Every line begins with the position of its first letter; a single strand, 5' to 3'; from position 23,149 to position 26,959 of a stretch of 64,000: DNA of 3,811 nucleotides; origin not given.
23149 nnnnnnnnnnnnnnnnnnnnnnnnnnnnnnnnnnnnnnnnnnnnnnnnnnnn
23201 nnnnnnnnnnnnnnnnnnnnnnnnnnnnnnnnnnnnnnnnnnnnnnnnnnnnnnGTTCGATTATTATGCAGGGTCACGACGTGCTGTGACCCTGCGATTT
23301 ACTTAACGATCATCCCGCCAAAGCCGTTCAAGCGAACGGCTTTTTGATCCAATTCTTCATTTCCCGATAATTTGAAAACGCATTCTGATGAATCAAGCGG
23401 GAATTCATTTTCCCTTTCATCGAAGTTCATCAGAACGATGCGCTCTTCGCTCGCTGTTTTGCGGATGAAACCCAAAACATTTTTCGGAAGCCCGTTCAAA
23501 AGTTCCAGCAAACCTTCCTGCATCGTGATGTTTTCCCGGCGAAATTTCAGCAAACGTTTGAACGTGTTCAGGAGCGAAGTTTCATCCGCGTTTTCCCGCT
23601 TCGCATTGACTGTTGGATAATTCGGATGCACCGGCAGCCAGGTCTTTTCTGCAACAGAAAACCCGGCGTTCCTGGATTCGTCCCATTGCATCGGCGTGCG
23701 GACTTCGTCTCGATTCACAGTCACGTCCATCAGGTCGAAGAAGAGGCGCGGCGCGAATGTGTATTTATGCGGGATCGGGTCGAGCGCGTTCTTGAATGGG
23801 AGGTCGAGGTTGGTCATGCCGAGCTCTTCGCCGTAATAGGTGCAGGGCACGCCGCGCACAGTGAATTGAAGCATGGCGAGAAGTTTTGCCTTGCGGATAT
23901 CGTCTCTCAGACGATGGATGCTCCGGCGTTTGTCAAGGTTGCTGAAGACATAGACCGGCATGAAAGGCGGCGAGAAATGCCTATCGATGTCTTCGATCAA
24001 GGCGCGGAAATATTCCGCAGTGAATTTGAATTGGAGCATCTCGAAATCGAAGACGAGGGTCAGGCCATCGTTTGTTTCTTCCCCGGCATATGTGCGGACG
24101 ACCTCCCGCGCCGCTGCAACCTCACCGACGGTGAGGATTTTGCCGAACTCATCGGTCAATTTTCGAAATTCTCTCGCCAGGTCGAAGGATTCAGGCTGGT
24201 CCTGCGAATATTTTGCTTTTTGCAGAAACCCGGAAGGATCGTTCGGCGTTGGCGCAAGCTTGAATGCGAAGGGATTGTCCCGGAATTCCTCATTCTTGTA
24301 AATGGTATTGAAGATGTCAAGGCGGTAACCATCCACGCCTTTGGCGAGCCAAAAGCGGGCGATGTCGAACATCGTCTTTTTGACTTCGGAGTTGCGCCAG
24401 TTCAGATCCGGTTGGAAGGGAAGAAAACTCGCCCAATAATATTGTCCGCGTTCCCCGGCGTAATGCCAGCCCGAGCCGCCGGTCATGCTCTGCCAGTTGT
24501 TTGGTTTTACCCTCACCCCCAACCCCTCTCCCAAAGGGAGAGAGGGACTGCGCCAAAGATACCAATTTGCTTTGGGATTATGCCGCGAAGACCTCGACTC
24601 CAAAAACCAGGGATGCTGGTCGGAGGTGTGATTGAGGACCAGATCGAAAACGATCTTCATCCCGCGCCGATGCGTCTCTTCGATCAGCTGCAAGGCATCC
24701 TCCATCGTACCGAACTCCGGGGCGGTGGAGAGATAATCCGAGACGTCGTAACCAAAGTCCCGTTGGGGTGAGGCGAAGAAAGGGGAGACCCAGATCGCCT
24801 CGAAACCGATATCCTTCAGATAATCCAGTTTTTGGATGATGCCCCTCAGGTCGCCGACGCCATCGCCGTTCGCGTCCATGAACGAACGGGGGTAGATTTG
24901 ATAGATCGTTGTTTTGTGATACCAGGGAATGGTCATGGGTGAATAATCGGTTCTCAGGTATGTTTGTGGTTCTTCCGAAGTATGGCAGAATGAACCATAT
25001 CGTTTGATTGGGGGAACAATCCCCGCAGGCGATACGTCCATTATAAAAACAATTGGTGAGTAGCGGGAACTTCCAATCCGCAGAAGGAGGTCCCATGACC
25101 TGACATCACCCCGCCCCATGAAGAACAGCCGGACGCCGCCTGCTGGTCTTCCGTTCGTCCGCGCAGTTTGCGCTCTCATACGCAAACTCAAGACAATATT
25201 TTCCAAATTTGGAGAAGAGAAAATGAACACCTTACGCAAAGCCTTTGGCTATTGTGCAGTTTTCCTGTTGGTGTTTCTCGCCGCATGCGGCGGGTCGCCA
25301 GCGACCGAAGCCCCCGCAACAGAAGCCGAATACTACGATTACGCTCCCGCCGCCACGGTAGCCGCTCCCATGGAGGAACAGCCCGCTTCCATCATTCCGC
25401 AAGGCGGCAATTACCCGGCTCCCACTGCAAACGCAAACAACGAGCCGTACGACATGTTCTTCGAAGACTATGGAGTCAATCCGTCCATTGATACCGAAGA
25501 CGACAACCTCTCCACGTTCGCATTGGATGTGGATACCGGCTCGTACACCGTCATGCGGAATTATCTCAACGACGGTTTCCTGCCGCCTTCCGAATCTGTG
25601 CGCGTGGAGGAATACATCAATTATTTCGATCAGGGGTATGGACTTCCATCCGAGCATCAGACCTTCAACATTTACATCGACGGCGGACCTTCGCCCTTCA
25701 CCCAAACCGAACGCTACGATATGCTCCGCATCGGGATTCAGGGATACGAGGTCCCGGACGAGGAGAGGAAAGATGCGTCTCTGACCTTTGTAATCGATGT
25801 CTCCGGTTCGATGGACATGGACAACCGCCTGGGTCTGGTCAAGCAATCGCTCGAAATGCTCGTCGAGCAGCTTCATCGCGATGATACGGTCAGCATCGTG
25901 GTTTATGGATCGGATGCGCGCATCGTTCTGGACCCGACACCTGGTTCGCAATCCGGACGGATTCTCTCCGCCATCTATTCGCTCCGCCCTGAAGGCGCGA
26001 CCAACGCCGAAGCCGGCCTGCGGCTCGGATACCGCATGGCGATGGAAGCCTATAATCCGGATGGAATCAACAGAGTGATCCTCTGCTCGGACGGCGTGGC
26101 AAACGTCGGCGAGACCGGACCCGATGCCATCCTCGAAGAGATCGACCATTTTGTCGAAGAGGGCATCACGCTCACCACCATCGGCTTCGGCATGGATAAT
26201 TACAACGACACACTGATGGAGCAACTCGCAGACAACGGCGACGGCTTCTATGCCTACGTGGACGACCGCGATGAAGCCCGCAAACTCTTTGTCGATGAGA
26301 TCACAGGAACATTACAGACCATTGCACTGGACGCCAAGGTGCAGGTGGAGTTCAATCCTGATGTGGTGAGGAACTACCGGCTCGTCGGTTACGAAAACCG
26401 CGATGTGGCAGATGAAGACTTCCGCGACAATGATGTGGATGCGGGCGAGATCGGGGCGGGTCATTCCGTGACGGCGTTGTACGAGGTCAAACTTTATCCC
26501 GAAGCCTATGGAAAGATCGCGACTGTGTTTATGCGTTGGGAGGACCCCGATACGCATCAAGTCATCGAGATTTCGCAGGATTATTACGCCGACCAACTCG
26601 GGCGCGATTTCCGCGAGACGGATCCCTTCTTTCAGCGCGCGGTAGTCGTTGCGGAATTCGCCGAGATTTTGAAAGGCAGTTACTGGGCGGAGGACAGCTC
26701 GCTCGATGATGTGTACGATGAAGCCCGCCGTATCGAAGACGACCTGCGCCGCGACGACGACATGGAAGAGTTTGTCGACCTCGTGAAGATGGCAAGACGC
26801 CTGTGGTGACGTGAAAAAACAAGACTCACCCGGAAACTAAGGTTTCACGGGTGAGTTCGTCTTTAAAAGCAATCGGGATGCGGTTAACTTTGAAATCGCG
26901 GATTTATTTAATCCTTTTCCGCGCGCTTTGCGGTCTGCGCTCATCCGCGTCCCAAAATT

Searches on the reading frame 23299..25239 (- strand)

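Call 15: search_protein_families(library=pfam, proteins=[window:23299-25239:-], max_evalue=0.00001)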
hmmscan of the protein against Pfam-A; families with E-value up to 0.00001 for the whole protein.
window:23299-25239:- (646 aa): 1 family
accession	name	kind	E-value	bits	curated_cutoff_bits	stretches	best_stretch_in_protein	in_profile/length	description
PF00128.31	Alpha-amylase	-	2.2e-128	429.7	22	1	114-576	1-446/446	Alpha amylase, catalytic domain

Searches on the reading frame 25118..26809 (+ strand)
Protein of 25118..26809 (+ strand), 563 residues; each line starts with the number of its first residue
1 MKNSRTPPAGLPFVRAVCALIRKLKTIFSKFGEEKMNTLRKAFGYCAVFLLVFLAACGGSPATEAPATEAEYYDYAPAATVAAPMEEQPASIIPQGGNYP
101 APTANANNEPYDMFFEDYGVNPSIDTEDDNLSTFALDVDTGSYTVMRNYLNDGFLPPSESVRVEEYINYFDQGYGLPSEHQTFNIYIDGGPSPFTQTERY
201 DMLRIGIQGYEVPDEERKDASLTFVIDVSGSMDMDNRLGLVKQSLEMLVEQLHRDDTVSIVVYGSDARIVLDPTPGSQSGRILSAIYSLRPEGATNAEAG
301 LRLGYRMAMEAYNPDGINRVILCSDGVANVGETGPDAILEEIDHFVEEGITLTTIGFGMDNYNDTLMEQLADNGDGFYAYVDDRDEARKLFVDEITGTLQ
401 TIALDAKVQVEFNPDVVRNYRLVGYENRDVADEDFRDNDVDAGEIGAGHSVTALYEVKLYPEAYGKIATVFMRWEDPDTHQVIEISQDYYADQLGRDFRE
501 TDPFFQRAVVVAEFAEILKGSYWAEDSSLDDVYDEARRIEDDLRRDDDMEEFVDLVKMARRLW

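Call 15: search_protein_families(library=pfam, proteins=[window:25118-26809:+], max_evalue=0.00001)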
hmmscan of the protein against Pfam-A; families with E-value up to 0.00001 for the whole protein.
window:25118-26809:+ (563 aa): 5 families
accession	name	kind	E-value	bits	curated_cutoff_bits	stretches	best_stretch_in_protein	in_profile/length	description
PF12034.13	YfbK_C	-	2.3e-38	132.6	25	1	397-561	1-183/184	Uncharacterized protein YfbK, C-terminal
PF12450.13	vWF_A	-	1.5e-24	86.2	25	1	114-198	6-90/94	von Willebrand factor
PF00092.34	VWA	-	2.3e-17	64.2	23.8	1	222-390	2-171/174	von Willebrand factor type A domain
PF13519.12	VWA_2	-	8e-15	55.8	27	1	223-326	2-106/107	von Willebrand factor type A domain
PF13768.12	VWA_3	-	3e-09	37.6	27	1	222-378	3-153/155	von Willebrand factor type A domain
